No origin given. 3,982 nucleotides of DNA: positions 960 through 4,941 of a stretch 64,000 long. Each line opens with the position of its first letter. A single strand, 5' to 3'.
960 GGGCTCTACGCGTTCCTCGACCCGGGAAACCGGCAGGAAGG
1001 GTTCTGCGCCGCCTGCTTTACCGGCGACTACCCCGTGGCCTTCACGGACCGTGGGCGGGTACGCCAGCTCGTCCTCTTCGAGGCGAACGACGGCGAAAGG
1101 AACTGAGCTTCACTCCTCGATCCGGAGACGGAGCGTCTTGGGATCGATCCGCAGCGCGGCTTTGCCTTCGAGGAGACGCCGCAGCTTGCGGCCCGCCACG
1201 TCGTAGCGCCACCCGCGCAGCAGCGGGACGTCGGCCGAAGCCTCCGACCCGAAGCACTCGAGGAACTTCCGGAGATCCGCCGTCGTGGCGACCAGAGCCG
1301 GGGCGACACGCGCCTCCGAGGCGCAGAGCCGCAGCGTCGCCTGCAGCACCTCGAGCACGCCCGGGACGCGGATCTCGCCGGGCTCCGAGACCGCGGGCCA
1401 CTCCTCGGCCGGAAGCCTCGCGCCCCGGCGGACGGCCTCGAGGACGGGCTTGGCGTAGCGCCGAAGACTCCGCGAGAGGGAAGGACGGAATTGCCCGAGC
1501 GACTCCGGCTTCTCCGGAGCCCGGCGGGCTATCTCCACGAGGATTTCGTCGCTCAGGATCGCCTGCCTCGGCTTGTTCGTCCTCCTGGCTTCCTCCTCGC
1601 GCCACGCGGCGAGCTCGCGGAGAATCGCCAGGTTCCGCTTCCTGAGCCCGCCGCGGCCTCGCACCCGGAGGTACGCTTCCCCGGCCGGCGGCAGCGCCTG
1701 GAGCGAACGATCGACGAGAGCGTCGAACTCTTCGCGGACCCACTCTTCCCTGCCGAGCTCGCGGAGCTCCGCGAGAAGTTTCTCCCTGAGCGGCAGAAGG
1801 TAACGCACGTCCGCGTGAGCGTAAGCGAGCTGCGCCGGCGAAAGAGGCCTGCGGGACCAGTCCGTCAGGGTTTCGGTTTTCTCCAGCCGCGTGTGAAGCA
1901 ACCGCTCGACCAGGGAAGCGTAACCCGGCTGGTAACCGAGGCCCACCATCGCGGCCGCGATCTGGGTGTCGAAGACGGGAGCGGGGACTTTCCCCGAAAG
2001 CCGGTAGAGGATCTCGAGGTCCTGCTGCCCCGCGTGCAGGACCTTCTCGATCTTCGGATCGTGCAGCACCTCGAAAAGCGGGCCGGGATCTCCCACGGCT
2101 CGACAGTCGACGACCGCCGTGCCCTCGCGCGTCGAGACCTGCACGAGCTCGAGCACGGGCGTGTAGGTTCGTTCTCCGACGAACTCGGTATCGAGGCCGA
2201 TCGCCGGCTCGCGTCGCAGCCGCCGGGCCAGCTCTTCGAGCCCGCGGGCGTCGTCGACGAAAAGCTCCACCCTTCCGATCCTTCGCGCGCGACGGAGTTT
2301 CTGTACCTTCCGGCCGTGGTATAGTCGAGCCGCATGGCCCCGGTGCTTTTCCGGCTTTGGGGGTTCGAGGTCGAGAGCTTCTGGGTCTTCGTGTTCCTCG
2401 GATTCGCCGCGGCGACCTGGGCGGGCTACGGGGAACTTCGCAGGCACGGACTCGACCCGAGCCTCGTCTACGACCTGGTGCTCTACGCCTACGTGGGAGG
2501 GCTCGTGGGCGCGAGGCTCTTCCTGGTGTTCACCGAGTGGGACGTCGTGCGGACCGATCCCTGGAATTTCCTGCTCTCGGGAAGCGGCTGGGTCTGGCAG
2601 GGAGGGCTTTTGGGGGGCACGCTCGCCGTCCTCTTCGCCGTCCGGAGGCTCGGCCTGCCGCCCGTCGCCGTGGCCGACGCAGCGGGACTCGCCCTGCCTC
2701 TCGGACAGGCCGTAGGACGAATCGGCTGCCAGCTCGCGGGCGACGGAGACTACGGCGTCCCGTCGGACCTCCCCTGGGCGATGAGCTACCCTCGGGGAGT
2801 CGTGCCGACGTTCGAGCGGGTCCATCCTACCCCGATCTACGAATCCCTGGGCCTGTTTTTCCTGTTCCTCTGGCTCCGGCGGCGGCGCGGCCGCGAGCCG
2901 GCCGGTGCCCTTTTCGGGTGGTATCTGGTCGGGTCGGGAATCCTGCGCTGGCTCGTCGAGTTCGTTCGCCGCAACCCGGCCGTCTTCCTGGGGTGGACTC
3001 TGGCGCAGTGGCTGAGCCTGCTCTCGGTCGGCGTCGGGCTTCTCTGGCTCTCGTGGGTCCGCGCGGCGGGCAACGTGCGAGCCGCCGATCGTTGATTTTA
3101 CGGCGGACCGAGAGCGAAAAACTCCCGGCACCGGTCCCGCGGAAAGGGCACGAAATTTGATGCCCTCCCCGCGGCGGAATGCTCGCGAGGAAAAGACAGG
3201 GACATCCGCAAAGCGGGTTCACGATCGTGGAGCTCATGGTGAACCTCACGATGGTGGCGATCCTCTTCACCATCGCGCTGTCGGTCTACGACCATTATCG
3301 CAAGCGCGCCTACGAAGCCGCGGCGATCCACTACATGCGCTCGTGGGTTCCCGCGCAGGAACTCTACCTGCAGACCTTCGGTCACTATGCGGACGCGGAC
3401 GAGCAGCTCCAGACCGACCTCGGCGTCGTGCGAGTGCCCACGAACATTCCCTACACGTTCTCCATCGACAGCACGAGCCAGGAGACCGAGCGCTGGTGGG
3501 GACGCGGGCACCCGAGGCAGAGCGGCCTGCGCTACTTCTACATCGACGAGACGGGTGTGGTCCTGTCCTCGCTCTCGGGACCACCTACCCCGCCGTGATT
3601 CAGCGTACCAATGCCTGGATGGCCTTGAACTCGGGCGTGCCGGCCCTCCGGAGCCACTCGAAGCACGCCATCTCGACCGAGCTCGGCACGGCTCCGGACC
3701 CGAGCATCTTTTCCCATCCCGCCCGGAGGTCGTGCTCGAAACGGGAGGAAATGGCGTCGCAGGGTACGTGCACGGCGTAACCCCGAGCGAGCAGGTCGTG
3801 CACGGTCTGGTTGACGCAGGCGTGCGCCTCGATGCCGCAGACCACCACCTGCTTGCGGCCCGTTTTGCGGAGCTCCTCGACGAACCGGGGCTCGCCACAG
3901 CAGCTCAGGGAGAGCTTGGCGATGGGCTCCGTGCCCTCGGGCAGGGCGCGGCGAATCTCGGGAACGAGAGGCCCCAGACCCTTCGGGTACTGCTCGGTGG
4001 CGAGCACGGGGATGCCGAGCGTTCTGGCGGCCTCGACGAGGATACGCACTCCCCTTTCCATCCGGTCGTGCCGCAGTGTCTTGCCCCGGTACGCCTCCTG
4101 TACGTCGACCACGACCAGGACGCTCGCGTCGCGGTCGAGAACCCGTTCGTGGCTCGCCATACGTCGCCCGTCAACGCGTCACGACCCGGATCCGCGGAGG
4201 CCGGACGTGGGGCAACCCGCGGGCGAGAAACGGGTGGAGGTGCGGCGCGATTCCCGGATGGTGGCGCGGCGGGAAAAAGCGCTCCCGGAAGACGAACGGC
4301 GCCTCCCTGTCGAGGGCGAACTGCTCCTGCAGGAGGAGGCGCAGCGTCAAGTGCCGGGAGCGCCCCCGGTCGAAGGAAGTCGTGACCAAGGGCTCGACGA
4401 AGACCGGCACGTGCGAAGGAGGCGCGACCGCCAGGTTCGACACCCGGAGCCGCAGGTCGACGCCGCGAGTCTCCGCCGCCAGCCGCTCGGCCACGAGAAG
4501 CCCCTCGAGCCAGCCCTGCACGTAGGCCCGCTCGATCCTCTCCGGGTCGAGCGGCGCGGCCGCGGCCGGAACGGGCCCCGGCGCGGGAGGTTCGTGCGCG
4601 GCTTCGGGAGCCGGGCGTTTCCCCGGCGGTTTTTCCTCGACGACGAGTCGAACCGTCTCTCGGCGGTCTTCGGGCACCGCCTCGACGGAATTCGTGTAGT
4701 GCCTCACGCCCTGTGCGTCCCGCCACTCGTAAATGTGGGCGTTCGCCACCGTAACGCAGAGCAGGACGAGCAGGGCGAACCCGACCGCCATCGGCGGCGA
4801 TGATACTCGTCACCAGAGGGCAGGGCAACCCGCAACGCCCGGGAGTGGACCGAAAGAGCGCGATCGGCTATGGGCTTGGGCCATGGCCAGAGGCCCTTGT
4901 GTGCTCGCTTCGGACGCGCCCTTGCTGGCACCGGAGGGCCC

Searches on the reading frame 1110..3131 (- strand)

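Call 74: search_protein_families(library=pfam, proteins=[window:1110-3131:-], max_evalue=0.01)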
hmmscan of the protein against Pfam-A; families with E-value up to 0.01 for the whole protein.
window:1110-3131:- (673 aa): 2 families
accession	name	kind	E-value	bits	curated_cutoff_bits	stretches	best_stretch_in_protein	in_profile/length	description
PF01612.26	DNA_pol_A_exo1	-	8e-38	130.4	23.6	1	292-456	4-172/173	3'-5' exonuclease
PF00570.28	HRDC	-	3.5e-14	52.9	23.8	1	501-567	2-68/68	HRDC domain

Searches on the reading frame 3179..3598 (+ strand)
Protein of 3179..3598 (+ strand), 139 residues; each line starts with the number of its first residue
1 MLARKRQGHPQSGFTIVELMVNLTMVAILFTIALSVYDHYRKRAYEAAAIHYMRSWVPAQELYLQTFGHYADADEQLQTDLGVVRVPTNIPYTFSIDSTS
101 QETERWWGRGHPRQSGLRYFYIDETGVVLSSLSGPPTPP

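Call 74: search_protein_families(library=pfam, proteins=[window:3179-3598:+], max_evalue=0.01)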
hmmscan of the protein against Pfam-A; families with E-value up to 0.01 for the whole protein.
window:3179-3598:+ (139 aa): 1 family
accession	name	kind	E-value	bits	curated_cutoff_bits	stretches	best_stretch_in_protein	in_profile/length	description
PF07963.17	N_methyl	-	0.00027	20.8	21.2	1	10-34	3-27/27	Prokaryotic N-terminal methylation motif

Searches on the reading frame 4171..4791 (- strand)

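Call 74: search_protein_families(library=pfam, proteins=[window:4171-4791:-], max_evalue=0.01)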
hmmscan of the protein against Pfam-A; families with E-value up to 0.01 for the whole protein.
window:4171-4791:- (206 aa): 1 family
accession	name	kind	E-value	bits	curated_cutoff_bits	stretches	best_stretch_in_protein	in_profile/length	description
PF13511.11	DUF4124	-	1.7e-10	41.4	22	1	7-65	1-56/56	Domain of unknown function (DUF4124)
